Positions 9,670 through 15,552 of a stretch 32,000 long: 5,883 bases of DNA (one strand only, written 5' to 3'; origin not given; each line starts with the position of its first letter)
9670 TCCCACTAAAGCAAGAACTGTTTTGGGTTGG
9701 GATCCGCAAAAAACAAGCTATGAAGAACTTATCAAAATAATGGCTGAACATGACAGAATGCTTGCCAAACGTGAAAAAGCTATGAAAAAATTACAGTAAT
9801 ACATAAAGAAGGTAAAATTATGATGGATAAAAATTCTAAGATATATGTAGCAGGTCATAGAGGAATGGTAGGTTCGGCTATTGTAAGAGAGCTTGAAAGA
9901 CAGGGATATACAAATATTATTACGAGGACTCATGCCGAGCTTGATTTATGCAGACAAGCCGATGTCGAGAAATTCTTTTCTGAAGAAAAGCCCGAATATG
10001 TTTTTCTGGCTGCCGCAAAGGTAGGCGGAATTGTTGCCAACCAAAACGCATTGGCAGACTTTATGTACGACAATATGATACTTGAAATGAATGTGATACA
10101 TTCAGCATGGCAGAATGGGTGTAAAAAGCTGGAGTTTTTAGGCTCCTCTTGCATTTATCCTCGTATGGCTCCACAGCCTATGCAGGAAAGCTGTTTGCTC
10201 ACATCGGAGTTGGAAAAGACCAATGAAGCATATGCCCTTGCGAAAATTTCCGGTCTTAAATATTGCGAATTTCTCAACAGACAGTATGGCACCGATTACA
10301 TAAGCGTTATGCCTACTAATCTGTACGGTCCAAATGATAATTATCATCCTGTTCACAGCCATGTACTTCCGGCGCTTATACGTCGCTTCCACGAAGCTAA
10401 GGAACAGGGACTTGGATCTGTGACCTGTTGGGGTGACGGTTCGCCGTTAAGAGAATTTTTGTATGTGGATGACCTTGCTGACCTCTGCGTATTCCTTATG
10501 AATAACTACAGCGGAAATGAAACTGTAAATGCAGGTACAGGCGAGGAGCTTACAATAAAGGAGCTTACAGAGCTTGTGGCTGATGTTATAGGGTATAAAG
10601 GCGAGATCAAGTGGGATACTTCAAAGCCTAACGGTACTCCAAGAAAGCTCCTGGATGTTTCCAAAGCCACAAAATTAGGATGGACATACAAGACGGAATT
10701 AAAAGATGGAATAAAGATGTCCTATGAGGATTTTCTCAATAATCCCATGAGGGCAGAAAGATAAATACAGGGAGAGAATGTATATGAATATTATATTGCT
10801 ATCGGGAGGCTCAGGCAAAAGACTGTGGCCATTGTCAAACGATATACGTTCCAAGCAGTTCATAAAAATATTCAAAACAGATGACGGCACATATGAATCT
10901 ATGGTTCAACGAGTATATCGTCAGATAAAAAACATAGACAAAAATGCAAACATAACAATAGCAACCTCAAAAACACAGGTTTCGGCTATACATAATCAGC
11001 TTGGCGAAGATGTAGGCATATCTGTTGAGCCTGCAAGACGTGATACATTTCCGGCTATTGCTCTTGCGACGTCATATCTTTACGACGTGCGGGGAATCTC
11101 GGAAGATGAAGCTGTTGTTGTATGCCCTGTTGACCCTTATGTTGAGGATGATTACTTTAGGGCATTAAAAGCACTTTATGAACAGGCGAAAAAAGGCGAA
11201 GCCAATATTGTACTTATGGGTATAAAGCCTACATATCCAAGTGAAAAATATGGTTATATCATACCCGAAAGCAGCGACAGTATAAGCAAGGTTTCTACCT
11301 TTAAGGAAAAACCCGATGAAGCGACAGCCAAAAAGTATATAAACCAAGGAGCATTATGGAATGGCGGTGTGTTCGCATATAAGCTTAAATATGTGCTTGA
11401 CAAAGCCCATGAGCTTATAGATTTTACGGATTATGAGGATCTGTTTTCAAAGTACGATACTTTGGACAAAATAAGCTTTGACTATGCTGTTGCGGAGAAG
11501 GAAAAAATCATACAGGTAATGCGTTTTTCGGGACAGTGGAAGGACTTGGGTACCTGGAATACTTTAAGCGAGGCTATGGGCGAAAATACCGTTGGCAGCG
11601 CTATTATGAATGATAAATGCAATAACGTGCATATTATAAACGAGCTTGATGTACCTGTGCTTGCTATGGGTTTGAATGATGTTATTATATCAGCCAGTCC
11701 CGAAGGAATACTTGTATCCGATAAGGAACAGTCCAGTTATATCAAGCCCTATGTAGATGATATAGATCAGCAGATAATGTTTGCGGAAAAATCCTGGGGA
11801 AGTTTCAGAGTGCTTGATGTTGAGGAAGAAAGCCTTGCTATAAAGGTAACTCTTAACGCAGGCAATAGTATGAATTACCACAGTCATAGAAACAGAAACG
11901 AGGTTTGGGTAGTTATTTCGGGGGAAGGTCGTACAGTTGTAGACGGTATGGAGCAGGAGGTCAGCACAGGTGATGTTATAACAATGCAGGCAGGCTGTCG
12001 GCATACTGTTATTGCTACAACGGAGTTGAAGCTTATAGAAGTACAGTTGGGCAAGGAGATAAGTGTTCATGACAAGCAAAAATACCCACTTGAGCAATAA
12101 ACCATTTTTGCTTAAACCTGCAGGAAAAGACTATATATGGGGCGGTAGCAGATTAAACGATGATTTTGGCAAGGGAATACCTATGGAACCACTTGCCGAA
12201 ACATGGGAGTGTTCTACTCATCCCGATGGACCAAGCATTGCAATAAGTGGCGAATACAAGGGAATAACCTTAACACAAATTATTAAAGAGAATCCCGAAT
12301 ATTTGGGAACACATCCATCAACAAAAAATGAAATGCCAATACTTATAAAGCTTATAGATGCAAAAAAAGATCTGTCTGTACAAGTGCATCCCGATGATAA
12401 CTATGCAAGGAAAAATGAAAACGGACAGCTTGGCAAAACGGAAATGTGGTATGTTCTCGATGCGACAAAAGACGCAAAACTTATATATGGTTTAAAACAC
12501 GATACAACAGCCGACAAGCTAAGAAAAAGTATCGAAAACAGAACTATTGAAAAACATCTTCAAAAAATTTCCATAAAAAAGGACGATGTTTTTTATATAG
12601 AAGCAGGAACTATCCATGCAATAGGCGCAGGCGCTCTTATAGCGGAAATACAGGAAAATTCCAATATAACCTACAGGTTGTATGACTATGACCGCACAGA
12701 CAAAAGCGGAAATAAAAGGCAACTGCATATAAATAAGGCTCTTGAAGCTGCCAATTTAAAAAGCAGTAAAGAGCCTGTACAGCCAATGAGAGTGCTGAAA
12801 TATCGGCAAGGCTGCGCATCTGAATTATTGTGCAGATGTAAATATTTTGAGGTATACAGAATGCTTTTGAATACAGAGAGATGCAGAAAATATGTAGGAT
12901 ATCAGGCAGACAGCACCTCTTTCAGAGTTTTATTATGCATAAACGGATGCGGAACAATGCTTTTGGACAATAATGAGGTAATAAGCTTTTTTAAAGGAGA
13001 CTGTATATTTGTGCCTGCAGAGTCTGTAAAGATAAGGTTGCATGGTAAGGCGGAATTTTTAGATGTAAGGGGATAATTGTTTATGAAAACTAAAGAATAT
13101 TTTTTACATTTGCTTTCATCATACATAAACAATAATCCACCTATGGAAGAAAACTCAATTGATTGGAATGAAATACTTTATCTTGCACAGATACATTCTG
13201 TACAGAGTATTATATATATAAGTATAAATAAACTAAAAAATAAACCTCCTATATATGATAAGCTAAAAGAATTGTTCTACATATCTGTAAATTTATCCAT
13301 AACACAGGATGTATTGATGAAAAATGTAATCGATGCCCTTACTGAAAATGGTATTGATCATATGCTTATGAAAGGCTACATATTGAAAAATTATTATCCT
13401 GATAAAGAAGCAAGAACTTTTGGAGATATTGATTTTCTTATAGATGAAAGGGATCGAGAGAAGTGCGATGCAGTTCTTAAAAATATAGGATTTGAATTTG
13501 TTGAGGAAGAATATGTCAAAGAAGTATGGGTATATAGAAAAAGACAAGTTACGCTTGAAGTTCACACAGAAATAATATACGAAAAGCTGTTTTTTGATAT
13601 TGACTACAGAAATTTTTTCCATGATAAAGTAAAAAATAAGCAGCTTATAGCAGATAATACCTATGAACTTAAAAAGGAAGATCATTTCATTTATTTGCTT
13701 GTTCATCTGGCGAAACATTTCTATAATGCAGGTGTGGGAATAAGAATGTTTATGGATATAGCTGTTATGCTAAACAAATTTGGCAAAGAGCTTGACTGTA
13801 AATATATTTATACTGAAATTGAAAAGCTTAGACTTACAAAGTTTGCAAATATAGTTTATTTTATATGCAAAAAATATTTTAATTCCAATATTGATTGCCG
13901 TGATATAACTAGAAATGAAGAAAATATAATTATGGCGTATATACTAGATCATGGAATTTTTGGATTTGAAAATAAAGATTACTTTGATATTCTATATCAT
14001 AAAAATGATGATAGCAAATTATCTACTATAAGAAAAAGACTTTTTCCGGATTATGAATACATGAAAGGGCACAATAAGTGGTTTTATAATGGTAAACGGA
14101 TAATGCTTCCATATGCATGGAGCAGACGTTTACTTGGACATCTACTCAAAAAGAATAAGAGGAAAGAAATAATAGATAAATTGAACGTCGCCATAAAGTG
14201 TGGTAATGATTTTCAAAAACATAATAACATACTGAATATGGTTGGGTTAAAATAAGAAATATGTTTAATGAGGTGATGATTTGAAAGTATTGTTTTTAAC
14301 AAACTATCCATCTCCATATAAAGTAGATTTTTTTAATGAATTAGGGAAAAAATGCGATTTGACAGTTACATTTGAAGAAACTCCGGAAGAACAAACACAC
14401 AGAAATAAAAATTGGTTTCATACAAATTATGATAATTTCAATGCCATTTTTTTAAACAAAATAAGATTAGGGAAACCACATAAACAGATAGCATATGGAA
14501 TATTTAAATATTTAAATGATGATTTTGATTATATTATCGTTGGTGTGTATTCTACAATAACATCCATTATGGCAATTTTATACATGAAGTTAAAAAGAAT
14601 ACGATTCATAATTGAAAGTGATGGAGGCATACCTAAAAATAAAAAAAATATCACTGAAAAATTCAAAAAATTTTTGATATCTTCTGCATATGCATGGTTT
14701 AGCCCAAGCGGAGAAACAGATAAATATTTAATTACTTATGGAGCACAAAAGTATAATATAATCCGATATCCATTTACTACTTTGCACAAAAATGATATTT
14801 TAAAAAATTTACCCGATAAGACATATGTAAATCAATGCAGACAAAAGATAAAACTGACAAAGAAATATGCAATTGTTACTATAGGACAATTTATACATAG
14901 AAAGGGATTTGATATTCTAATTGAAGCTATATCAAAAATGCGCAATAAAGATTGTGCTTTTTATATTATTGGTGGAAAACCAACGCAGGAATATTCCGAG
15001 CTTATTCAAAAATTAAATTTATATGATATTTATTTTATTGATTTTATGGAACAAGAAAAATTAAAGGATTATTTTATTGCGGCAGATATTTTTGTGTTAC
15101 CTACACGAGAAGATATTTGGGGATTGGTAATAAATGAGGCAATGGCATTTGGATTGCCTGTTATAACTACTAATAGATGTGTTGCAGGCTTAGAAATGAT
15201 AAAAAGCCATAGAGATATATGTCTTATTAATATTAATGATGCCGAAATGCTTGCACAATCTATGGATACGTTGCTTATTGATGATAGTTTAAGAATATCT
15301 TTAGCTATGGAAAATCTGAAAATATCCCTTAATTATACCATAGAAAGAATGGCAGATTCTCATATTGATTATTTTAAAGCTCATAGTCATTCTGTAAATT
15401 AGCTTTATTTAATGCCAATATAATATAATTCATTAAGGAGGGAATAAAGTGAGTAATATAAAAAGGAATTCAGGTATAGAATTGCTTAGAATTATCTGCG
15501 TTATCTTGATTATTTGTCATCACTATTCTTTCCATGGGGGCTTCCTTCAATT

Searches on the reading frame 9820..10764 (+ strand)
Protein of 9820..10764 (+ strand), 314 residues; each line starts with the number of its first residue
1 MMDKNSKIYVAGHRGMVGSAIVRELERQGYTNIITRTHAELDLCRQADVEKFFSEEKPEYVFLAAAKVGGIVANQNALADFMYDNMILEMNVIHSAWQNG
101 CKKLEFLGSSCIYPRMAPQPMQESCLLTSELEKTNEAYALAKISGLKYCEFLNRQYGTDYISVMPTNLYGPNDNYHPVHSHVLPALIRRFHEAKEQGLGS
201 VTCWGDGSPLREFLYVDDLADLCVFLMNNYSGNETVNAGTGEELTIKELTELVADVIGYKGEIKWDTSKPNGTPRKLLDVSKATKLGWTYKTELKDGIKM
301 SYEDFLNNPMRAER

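Call 4: search_protein_families(library=pfam, proteins=[window:9820-10764:+])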
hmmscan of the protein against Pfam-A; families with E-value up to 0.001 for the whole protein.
window:9820-10764:+ (314 aa): 3 families
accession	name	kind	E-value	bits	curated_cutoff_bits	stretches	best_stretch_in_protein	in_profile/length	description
PF01370.27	Epimerase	-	3.5e-61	207.1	20.9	1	8-239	1-240/240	NAD dependent epimerase/dehydratase family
PF16363.11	GDP_Man_Dehyd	-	2.4e-15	57.3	27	1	40-300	58-331/332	GDP-mannose 4,6 dehydratase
PF04321.23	RmlD_sub_bind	-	2.7e-06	27.1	27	1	7-66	2-60/287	RmlD substrate binding domain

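Call 69: search_protein_families(library=ncbifam, proteins=[window:9820-10764:+], max_evalue=1e-40)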
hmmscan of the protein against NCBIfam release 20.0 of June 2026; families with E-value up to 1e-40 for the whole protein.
window:9820-10764:+ (314 aa): 1 family
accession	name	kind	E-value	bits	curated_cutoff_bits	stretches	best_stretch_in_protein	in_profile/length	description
NF047922.1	GDPFucSynFcl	equivalog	3.4e-144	479.9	500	1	5-309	2-305/308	GDP-L-fucose synthase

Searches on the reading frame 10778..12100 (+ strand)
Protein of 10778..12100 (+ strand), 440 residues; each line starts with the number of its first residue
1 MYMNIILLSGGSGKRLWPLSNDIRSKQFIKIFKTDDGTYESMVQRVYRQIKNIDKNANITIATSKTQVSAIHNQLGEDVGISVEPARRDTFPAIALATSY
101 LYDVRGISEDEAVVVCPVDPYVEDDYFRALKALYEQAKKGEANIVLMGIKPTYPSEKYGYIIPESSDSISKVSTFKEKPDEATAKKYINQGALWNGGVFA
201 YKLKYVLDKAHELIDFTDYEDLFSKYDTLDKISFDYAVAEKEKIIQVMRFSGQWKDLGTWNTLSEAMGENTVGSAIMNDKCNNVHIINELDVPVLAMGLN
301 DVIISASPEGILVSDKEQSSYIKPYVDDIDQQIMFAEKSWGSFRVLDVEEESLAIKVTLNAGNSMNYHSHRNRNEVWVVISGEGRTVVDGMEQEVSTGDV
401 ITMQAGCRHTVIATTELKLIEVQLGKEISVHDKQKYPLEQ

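Call 4: search_protein_families(library=pfam, proteins=[window:10778-12100:+])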
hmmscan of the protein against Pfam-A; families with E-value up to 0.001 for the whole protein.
window:10778-12100:+ (440 aa): 5 families
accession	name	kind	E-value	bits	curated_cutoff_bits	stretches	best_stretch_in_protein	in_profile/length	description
PF00483.29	NTP_transferase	-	4.8e-32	111.9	21.2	1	6-267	3-239/245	Nucleotidyl transferase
PF07883.17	Cupin_2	-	2.7e-12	46.7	27.2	1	357-421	3-68/70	Cupin domain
PF01050.24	MannoseP_isomer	-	9.6e-10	39.1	23.6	1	338-431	14-109/116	Mannose-6-phosphate isomerase C-terminal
PF00190.28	Cupin_1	-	4.8e-05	23.4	22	1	356-415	37-103/151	Cupin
PF02311.25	AraC_binding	-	5.7e-05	23.3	21.1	1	362-415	13-65/135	AraC-like ligand binding domain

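Call 69: search_protein_families(library=ncbifam, proteins=[window:10778-12100:+], max_evalue=1e-40)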
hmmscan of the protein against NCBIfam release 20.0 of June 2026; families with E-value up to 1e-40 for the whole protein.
window:10778-12100:+ (440 aa): 1 family
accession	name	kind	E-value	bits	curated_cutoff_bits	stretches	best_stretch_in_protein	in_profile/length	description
TIGR01479.1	GMP_PMI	equivalog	3.1e-56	191.1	372.95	1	5-427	3-452/467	mannose-1-phosphate guanylyltransferase/mannose-6-phosphate isomerase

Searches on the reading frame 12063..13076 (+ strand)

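Call 6: search_protein_families(library=pfam, proteins=[window:12063-13076:+])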
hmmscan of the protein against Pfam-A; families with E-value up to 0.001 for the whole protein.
window:12063-13076:+ (337 aa): 2 families
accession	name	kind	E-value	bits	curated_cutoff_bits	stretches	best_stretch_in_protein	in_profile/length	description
PF20511.4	PMI_typeI_cat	-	2.3e-20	73.6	22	1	17-119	4-123/143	Phosphomannose isomerase type I, catalytic domain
PF21621.3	MPI_cupin_dom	-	3.1e-06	27.5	27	1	258-333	7-75/79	Mannose-6-phosphate isomerase, cupin domain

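Call 69: search_protein_families(library=ncbifam, proteins=[window:12063-13076:+], max_evalue=1e-40)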
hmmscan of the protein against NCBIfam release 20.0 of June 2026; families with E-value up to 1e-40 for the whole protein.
window:12063-13076:+ (337 aa): 1 family
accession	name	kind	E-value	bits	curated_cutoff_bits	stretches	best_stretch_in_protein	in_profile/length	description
TIGR00218.1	manA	equivalog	1.6e-49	169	116.2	0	113-333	142-356/359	mannose-6-phosphate isomerase, class I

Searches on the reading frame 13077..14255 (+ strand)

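Call 6: search_protein_families(library=pfam, proteins=[window:13077-14255:+])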
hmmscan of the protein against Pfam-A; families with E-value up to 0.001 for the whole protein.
window:13077-14255:+ (392 aa): 1 family
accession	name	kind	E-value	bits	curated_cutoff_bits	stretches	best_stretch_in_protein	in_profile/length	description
PF14907.12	NTP_transf_5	-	1e-50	173.1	31.2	1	27-269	2-249/249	Uncharacterised nucleotidyltransferase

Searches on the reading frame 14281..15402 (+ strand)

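Call 3: search_protein_families(library=pfam, proteins=[window:14281-15402:+])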
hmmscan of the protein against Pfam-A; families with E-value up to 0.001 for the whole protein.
window:14281-15402:+ (373 aa): 3 families
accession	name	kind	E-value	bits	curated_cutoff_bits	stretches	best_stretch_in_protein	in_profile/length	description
PF00534.26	Glycos_transf_1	-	1.9e-27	96.3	26.4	1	188-338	7-162/172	Glycosyl transferases group 1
PF13692.12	Glyco_trans_1_4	-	2.1e-27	96.6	27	1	197-333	3-141/142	Glycosyl transferases group 1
PF20706.3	GT4-conflict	-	1.4e-05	24.7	26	1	189-300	191-314/385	Family 4 Glycosyltransferase in conflict systems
